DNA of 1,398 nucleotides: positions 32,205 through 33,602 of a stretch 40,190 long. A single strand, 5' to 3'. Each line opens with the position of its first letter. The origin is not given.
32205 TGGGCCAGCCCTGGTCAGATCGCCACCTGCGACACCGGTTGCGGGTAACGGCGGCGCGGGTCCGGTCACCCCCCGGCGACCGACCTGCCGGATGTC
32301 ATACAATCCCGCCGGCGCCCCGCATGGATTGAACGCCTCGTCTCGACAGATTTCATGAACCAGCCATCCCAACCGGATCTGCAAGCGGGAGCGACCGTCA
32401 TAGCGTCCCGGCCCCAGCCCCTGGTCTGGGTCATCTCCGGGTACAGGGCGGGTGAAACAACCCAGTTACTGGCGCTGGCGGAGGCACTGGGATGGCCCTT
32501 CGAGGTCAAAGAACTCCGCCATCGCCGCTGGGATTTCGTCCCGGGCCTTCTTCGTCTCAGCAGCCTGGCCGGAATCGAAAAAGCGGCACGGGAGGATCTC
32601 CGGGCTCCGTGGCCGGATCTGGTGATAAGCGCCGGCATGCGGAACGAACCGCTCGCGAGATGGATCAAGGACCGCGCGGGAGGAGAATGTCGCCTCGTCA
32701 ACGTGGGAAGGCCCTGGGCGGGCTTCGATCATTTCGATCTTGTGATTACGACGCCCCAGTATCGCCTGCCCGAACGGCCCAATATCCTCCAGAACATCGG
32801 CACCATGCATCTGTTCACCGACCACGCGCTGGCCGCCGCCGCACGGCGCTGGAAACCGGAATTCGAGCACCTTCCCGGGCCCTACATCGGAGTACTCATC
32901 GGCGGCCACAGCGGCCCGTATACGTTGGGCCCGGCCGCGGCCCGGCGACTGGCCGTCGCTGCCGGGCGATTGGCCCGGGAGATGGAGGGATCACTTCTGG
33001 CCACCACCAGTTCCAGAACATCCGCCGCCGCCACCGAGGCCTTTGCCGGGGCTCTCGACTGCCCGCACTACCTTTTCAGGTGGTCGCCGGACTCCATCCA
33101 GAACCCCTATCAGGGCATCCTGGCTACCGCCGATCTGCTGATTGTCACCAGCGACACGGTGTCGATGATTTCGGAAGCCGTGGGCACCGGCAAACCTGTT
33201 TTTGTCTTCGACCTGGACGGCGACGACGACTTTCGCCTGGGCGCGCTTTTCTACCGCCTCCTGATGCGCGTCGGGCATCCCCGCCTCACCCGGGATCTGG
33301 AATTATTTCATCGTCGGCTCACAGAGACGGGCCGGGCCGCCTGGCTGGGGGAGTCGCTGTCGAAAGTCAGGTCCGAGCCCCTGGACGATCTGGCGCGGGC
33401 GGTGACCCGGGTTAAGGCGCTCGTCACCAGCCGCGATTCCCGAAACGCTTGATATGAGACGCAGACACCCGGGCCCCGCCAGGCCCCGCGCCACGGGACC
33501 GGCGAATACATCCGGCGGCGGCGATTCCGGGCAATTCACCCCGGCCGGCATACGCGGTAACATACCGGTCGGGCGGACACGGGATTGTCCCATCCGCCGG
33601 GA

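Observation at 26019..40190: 14-kb cluster combining sphingoid-base synthesis, five predicted glycosyltransferases, three sulfotransferases and a lipid-type ABC exporter: candidate pathway for a sulfated glyco(sphingo)lipid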

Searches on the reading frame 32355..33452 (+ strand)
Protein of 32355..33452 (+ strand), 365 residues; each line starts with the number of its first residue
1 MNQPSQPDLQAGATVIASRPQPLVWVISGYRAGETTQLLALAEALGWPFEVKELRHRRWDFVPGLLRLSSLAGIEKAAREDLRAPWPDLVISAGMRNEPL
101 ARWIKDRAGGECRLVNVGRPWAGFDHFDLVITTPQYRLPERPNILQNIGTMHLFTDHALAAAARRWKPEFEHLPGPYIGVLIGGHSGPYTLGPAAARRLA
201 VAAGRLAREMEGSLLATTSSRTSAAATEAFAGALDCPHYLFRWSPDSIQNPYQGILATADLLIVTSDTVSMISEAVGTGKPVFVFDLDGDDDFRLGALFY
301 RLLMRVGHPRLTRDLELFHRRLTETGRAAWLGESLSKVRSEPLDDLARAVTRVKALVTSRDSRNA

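Call 4: search_protein_families(library=pfam, proteins=[window:32355-33452:+], max_evalue=0.01)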
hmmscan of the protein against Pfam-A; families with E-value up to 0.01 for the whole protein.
window:32355-33452:+ (365 aa): 1 family
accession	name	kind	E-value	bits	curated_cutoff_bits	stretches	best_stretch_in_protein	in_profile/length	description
PF06258.17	Mito_fiss_Elm1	-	4.3e-63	213.7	27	1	32-354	1-301/304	Mitochondrial fission ELM1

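Call 6: search_protein_families(library=ncbifam, proteins=[window:32355-33452:+], max_evalue=1)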
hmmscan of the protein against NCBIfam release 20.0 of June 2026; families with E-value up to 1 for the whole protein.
window:32355-33452:+ (365 aa): 1 family
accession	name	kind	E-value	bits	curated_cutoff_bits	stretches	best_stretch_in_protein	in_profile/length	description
TIGR04348.1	TIGR04348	equivalog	0.026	13.6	300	1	197-290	153-247/310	selenoneine biosynthesis selenosugar synthase SenB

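Call 32: search_solved_structures(query=window:32355-33452:+, max_evalue=10)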
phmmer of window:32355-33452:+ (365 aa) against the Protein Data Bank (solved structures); distinct sequences matched with E-value up to 10: 6.
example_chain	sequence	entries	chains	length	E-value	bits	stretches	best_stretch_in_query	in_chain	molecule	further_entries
8hkx_AS2P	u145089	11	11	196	0.13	14.6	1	196-293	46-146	30S ribosomal protein S2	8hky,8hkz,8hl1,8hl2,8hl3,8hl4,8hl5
3rmq_A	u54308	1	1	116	0.17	14.1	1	38-67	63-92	uncharacterized protein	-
6qxl_A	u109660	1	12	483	0.17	14.1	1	292-353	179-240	Pyruvate kinase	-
3rms_A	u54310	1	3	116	0.21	13.8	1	38-67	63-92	uncharacterized protein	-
9znf_BB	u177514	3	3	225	1.1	11.5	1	196-284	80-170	Small ribosomal subunit protein uS2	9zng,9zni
9o17_AB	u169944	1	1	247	1.3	11.2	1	196-284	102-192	Small ribosomal subunit protein uS2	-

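Call 63: find_homologous_proteins(query=window:32355-33452:+, max_evalue=0.00001)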
Query window:32355-33452:+ (365 aa): 1281 proteins with E <= 0.00001 among 8000 candidates; the best 120 are listed.
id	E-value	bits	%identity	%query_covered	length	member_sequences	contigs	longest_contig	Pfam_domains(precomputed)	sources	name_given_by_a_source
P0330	1.3e-243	826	100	100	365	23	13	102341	PF06258.18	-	-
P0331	2.2e-202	690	87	96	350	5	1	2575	PF06258.18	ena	-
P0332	1.2e-200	684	84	99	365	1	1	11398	PF06258.18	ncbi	-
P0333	1.4e-193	661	84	95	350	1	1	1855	PF06258.18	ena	-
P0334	2.7e-154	532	68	94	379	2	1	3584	PF06258.18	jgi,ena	-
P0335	4.1e-154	531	65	99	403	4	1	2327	PF06258.18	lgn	-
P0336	2.7e-152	525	65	100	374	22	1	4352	PF06258.18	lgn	-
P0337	3.4e-146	505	64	96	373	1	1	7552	PF06258.18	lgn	-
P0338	1.6e-145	503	64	98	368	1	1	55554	PF06258.18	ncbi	-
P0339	6.5e-145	501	65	99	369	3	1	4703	PF06258.18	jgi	-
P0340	8.4e-143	494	65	93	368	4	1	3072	PF06258.18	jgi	-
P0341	1.1e-141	490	63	97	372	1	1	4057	PF06258.18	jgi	jgi:mitochondrial fission protein ELM1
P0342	1.0e-139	484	64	93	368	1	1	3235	PF06258.18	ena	-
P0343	3.8e-137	475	63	94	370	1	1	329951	PF06258.18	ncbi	-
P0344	1.5e-132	460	62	93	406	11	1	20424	PF06258.18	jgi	jgi:mitochondrial fission protein ELM1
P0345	8.2e-130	451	60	94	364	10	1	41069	PF06258.18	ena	-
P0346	1.5e-129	450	60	92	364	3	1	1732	PF06258.18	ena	-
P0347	2.2e-128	447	61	92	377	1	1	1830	PF06258.18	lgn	-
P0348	2.3e-128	446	61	94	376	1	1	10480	PF06258.18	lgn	-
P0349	1.2e-126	441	58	92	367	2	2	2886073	PF06258.18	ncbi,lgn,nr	ncbi:MAG: mitochondrial fission ELM1 family protein [Gammaproteobacteria bacterium]|nr:MAG: mitochon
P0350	3.7e-126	439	59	92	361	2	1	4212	PF06258.18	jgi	jgi:mitochondrial fission protein ELM1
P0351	5.0e-126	439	60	95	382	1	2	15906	PF06258.18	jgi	jgi:mitochondrial fission protein ELM1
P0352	2.1e-125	437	58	95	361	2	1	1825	PF06258.18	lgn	-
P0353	8.0e-125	435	57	93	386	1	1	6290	PF06258.18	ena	-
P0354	1.0e-124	434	62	92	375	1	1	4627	PF06258.18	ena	-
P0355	6.0e-124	432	59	93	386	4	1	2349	PF06258.18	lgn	-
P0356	1.1e-123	431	57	94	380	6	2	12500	PF06258.18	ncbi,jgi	ncbi:MAG: mitochondrial fission ELM1 family protein [Chromatiales bacterium]|jgi:hypothetical protei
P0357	2.1e-123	430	58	92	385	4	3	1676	PF06258.18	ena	-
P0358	1.6e-122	427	57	92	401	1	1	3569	PF06258.18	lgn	-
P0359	1.8e-122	427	59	87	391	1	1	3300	PF06258.18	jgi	jgi:mitochondrial fission protein ELM1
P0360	2.8e-122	426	56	96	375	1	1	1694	PF06258.18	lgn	-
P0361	3.0e-122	426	54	98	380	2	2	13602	PF06258.18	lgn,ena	-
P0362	3.3e-122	426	54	98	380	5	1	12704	PF06258.18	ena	-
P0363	7.5e-122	425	54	98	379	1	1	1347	PF06258.18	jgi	jgi:mitochondrial fission protein ELM1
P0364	3.4e-121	423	54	98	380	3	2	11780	PF06258.18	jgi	jgi:mitochondrial fission protein ELM1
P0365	5.3e-121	422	61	88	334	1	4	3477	PF06258.18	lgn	-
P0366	9.7e-121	421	59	92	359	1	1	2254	PF06258.18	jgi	jgi:mitochondrial fission protein ELM1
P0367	1.1e-120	421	56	95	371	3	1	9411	PF06258.18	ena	-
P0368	3.1e-120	420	52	94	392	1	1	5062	PF06258.18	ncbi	-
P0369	4.1e-120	419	59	89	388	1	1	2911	PF06258.18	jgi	jgi:mitochondrial fission protein ELM1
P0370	4.4e-120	419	55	93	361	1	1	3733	PF06258.18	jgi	-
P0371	1.6e-119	417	54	94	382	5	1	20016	PF06258.18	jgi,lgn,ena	jgi:mitochondrial fission protein ELM1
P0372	3.3e-119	416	60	92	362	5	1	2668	PF06258.18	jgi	jgi:hypothetical protein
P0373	1.1e-118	415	55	91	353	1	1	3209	PF06258.18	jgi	jgi:mitochondrial fission protein ELM1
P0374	3.5e-118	413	57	94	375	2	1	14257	PF06258.18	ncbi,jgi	-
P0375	6.0e-118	412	56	98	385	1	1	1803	PF06258.18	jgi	jgi:mitochondrial fission protein ELM1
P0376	2.6e-117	410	57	92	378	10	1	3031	PF06258.18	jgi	-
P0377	4.0e-117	409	53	94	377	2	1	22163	PF06258.18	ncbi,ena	-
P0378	1.5e-116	408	53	98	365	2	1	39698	PF06258.18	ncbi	-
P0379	2.4e-116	407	58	93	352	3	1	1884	PF06258.18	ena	-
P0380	1.0e-115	405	55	91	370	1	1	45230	PF06258.18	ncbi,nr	ncbi:MAG: mitochondrial fission ELM1 family protein [Thiogranum sp.]|nr:mitochondrial fission ELM1 f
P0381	1.0e-115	405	55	91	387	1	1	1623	PF06258.18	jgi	jgi:uncharacterized protein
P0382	3.4e-115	403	54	93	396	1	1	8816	PF06258.18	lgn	-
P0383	8.8e-115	402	55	93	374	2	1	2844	PF06258.18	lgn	-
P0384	9.4e-115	402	54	95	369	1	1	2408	PF06258.18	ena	-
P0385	1.1e-114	401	55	91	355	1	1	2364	PF06258.18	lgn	-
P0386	1.3e-114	401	56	93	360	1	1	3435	PF06258.18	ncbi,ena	-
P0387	3.5e-114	400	51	92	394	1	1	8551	PF06258.18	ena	-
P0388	5.2e-114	399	52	98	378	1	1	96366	PF06258.18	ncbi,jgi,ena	-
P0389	6.1e-114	399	56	98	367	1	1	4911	PF06258.18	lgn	-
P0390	1.4e-113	398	53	98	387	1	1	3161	PF06258.18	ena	-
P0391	2.1e-113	397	54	91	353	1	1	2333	PF06258.18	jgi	jgi:mitochondrial fission protein ELM1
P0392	8.8e-113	395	54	98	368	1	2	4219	PF06258.18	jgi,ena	-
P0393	1.5e-112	394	55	91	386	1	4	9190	PF06258.18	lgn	-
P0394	2.5e-112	394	57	92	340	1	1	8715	PF06258.18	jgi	jgi:mitochondrial fission protein ELM1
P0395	2.5e-112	394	53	92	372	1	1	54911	PF06258.18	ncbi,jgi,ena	-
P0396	2.7e-112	394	57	91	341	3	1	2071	PF06258.18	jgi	jgi:mitochondrial fission protein ELM1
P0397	3.4e-112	393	49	99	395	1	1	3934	PF06258.18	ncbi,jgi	-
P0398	8.9e-112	392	53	96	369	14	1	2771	PF06258.18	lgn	-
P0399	1.4e-111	391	50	98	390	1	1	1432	PF06258.18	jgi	jgi:mitochondrial fission protein ELM1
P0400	4.2e-111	390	52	93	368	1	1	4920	PF06258.18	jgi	jgi:mitochondrial fission protein ELM1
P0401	5.5e-111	389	50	98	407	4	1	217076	PF06258.18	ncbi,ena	-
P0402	7.0e-111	389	55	92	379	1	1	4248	PF06258.18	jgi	jgi:mitochondrial fission protein ELM1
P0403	1.0e-110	388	54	98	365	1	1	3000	PF06258.18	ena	-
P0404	1.2e-110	388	51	93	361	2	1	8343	PF06258.18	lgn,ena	-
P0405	1.6e-110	388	53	93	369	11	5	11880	PF06258.18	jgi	jgi:mitochondrial fission protein ELM1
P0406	1.7e-110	388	52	97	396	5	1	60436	PF06258.18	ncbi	-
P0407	3.2e-110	387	54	92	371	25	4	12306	PF06258.18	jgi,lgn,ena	jgi:hypothetical protein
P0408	4.2e-110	386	53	92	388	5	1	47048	PF06258.18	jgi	-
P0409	4.3e-110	386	52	95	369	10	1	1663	PF06258.18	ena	-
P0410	4.7e-110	386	51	98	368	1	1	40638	PF06258.18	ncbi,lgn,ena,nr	ncbi:MAG TPA: nucleoside-diphosphate sugar epimerase [Gammaproteobacteria bacterium]|nr:nucleoside-d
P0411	5.7e-110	386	54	92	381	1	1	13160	PF06258.18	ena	-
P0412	6.3e-110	386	50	98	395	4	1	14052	PF06258.18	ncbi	ncbi:MAG: mitochondrial fission ELM1 family protein [Gammaproteobacteria bacterium]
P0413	6.4e-110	386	53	93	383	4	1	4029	PF06258.18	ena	-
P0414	6.9e-110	386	53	92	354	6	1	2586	PF06258.18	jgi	jgi:mitochondrial fission protein ELM1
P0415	7.1e-110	386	52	95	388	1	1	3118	PF06258.18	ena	-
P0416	8.9e-110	385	53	92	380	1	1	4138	PF06258.18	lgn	-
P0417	9.3e-110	385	54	91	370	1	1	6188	PF06258.18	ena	-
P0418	1.2e-109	385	55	92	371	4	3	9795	PF06258.18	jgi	jgi:mitochondrial fission protein ELM1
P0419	1.3e-109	385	56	92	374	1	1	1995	PF06258.18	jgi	jgi:mitochondrial fission protein ELM1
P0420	1.5e-109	385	53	93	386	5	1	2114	PF06258.18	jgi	jgi:mitochondrial fission protein ELM1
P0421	2.3e-109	384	50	98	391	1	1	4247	PF06258.18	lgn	-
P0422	3.5e-109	383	52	93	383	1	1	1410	PF06258.18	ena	-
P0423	3.6e-109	383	50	96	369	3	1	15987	PF06258.18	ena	-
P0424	3.8e-109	383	53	93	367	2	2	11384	PF06258.18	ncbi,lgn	-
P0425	4.2e-109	383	53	92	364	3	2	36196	PF06258.18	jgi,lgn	-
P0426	4.4e-109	383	54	88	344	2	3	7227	PF06258.18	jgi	jgi:hypothetical protein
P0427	7.6e-109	382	54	97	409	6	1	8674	PF06258.18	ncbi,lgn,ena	-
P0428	9.6e-109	382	52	98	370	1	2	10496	PF06258.18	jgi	jgi:mitochondrial fission protein ELM1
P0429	9.9e-109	382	50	93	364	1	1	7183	PF06258.18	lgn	-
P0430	1.0e-108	382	52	92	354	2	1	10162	PF06258.18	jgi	-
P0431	1.0e-108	382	52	98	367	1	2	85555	PF06258.18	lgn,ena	-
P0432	1.1e-108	382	52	98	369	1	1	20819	PF06258.18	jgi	jgi:mitochondrial fission protein ELM1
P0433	1.1e-108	382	54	93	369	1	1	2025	PF06258.18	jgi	jgi:mitochondrial fission protein ELM1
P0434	1.3e-108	382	53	91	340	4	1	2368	PF06258.18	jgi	-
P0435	1.6e-108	381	52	96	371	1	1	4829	PF06258.18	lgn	-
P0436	1.8e-108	381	55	94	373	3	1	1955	PF06258.18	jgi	jgi:mitochondrial fission protein ELM1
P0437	1.9e-108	381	53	98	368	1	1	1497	PF06258.18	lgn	-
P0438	2.1e-108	381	55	93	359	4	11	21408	PF06258.18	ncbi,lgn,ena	-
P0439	2.8e-108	380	53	92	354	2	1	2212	PF06258.18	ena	-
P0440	4.1e-108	380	52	98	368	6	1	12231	PF06258.18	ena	-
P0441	4.5e-108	380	55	93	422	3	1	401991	PF06258.18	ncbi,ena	-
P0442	4.6e-108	380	55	92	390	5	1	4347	PF06258.18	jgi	jgi:hypothetical protein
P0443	4.7e-108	380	52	92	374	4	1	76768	PF06258.18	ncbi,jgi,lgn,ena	-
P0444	4.8e-108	380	53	93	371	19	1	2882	PF06258.18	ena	-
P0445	6.9e-108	379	52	98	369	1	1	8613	PF06258.18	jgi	jgi:mitochondrial fission protein ELM1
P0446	9.3e-108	379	52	93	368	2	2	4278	PF06258.18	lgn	-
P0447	1.1e-107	378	53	92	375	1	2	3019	PF06258.18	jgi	jgi:mitochondrial fission protein ELM1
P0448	1.4e-107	378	52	95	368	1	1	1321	PF06258.18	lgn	-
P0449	2.3e-107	377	51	92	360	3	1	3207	PF06258.18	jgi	-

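Call 65: find_encoding_contigs(protein=P0349, flank=10000, max_places=1)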
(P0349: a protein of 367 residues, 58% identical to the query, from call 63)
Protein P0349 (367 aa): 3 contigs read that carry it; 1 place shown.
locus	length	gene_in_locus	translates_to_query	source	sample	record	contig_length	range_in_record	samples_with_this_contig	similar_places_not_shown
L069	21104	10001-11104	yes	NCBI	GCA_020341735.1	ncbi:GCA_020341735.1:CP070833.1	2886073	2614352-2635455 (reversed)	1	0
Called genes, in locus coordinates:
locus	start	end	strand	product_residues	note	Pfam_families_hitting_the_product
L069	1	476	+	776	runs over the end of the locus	PF13188:PAS_8 (faint), PF08448:PAS_4 (weak), PF13426:PAS_9 (weak), PF00990:GGDEF, PF00563:EAL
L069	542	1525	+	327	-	PF08240:ADH_N, PF00107:ADH_zinc_N (faint)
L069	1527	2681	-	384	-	PF07143:AttH, PF17186:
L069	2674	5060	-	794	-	PF02687:FtsX, PF12704:MacB_PCD, PF02687:FtsX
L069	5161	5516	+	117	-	-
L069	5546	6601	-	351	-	PF00685:Sulfotransfer_1, PF13469:Sulfotransfer_3 (weak)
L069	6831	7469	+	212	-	PF13640:2OG-FeII_Oxy_3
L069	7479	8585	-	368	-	PF06258:Mito_fiss_Elm1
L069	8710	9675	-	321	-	PF13469:Sulfotransfer_3 (faint), PF00685:Sulfotransfer_1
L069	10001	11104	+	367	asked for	PF06258:Mito_fiss_Elm1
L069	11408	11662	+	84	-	PF00550:PP-binding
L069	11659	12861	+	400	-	PF00155:Aminotran_1_2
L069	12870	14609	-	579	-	PF00664:ABC_membrane, PF02463:SMC_N (faint), PF00005:ABC_tran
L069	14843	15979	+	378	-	PF06258:Mito_fiss_Elm1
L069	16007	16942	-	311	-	-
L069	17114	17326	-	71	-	-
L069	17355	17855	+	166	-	-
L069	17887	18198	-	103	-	-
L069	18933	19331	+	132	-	-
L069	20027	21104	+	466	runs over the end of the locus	PF00497:SBP_bac_3, PF01464:SLT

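Call 67: find_encoding_contigs(protein=P0380, flank=10000, max_places=1)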
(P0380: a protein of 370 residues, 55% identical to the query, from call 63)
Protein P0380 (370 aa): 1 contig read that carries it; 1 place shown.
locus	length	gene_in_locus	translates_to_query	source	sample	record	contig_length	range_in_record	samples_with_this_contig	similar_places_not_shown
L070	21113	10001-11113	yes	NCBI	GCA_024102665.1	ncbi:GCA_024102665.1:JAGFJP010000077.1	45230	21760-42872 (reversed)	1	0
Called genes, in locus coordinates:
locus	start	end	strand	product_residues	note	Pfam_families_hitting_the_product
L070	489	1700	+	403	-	PF00764:Arginosuc_synth, PF20979:Arginosuc_syn_C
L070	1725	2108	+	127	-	PF00903:Glyoxalase, PF13669:Glyoxalase_4, PF22677:Ble-like_N (faint), PF18029:Glyoxalase_6 (weak)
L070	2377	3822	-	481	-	PF02386:TrkH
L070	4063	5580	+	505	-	PF13493:DUF4118, PF00512:HisKA, PF02518:HATPase_c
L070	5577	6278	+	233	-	PF00072:Response_reg, PF00486:Trans_reg_C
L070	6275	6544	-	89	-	PF00076:RRM_1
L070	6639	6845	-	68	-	PF00313:CSD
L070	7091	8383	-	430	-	PF00275:EPSP_synthase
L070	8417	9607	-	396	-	PF00155:Aminotran_1_2, PF01053:Cys_Met_Meta_PP (weak), PF01041:DegT_DnrJ_EryC1 (weak), PF01212:Beta_elim_lyase (weak)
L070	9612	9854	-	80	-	PF00550:PP-binding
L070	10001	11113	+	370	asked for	PF06258:Mito_fiss_Elm1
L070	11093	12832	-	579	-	PF00664:ABC_membrane, PF00005:ABC_tran, PF13555:AAA_29 (faint), PF13304:AAA_21 (faint), PF02463:SMC_N (weak)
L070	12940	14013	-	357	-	PF03739:LptF_LptG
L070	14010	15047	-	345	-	PF03739:LptF_LptG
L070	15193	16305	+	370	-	PF06258:Mito_fiss_Elm1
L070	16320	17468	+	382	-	PF04932:Wzy_C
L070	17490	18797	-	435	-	PF13439:Glyco_transf_4, PF13579:Glyco_trans_4_4, PF20706:GT4-conflict, PF00534:Glycos_transf_1, PF13692:Glyco_trans_1_4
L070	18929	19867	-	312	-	-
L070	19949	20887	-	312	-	PF00685:Sulfotransfer_1, PF13469:Sulfotransfer_3 (weak)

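Call 71: predict_structure(alignment_id=A3)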
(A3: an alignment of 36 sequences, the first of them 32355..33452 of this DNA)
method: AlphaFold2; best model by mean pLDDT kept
length: 365 residues; sequences in the alignment: 36
mean_pLDDT: 88.4   pTM: 0.85
mean pLDDT of the five models: 88.4, 87.8, 87.8, 87.6, 87.5
residues with pLDDT >= 90: 234; 70-90: 103; 50-70: 10; < 50: 18
segments of 3 or more residues with pLDDT < 50: 1-17
pLDDT, mean of each block of 10 residues (from residue 1): 35 43 88 87 94 88 87 87 92 92 94 94 94 92 93 86 97 98 91 97 98 97 97 98 91 97 95 93 90 86 85 90 93 83 85 91 58
secondary structure, 60 per line:
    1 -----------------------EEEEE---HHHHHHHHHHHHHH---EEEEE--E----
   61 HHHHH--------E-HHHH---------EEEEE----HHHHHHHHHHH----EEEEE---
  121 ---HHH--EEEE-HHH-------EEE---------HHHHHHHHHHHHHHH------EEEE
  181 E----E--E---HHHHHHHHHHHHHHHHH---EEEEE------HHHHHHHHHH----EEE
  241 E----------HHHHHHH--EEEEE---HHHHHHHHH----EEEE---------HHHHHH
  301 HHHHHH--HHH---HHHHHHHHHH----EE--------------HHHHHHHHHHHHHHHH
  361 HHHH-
elements in order: E24-28 H32-45 E49-53 H61-65 H76-79 E89-93 H98-108 E113-117 E129-132 E144-146 H156-170 E177-181 H193-209 E213-217 H224-233 E238-241 H252-258 E261-265 H269-277 E282-285 H295-306 H315-324 H345-364

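Call 74: fold_search(model_id=the predicted structure, library=pdb)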
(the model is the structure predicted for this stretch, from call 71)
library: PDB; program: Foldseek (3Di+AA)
matches with E <= 10: 1703; with E <= 0.001: 272
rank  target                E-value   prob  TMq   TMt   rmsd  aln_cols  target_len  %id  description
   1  7vlb_A                1.3e-07  1.00  0.42  0.41  11.3       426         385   14  Crystal structure of UGT109A1 from Bacillus (released 2022-10-05)
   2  2iyf_B                1.7e-07  1.00  0.43  0.40   9.5       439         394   13  The crystal structure of macrolide glycosyltransferases: A blueprint for antibiotic engineering (released 2007-03-27)
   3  4x1t                  1.8e-07  1.00  0.41  0.46  11.9       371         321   13  The crystal structure of Arabidopsis thaliana galactolipid synthase MGD1 in complex with UDP (released 2016-02-10)
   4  3oth_B                2.2e-07  1.00  0.43  0.41  12.1       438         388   14  Crystal Structure of CalG1, Calicheamicin Glycostyltransferase, TDP and calicheamicin alpha3I bound form (released 2010-12-15)
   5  5enz_A                2.4e-07  1.00  0.46  0.46  10.7       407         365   13  S. aureus MnaA-UDP co-structure (released 2016-04-27)
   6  7xx4_A                2.8e-07  1.00  0.46  0.43   8.9       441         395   12  designed glycosyltransferase (released 2023-06-14)
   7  6zj4                  3.3e-07  1.00  0.43  0.40  11.8       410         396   13  apo-Trehalose transferase (apo-TreT) from Thermoproteus uzoniensis (released 2020-09-30)
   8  2vg8                  3.5e-07  1.00  0.47  0.38  13.3       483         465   11  Characterization and engineering of the bifunctional N- and O- glucosyltransferase involved in xenobiotic metabolism in  (released 2007-12-04)
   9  7vlb_B                3.9e-07  1.00  0.44  0.45  12.1       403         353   13  Crystal structure of UGT109A1 from Bacillus (released 2022-10-05)
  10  5enz_B                4.2e-07  1.00  0.43  0.43  11.0       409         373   13  S. aureus MnaA-UDP co-structure (released 2016-04-27)
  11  2vsn_B                4.4e-07  1.00  0.41  0.30  13.4       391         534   16  Structure and topological arrangement of an O-GlcNAc transferase homolog: insight into molecular control of intracellu (released 2008-06-10)
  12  9ksv                  4.7e-07  1.00  0.46  0.44   9.9       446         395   10  Complex structure of PcApiGT/UDP/Apigenin 7-O-glucoside (released 2025-06-25)
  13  9ksz                  4.7e-07  1.00  0.44  0.42  13.0       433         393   10  Complex structure of PcApiGT/UDP (released 2025-06-25)
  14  6zjh_AAA              5.3e-07  1.00  0.45  0.42  11.5       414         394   13  Trehalose transferase from Thermoproteus uzoniensis soaked with trehalose (released 2020-11-25)
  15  6jem_B                5.3e-07  1.00  0.43  0.38  10.9       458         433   11  Structure of Phytolacca americana UGT2 complexed with UDP-2fluoro-glucose and resveratrol (released 2020-03-11)
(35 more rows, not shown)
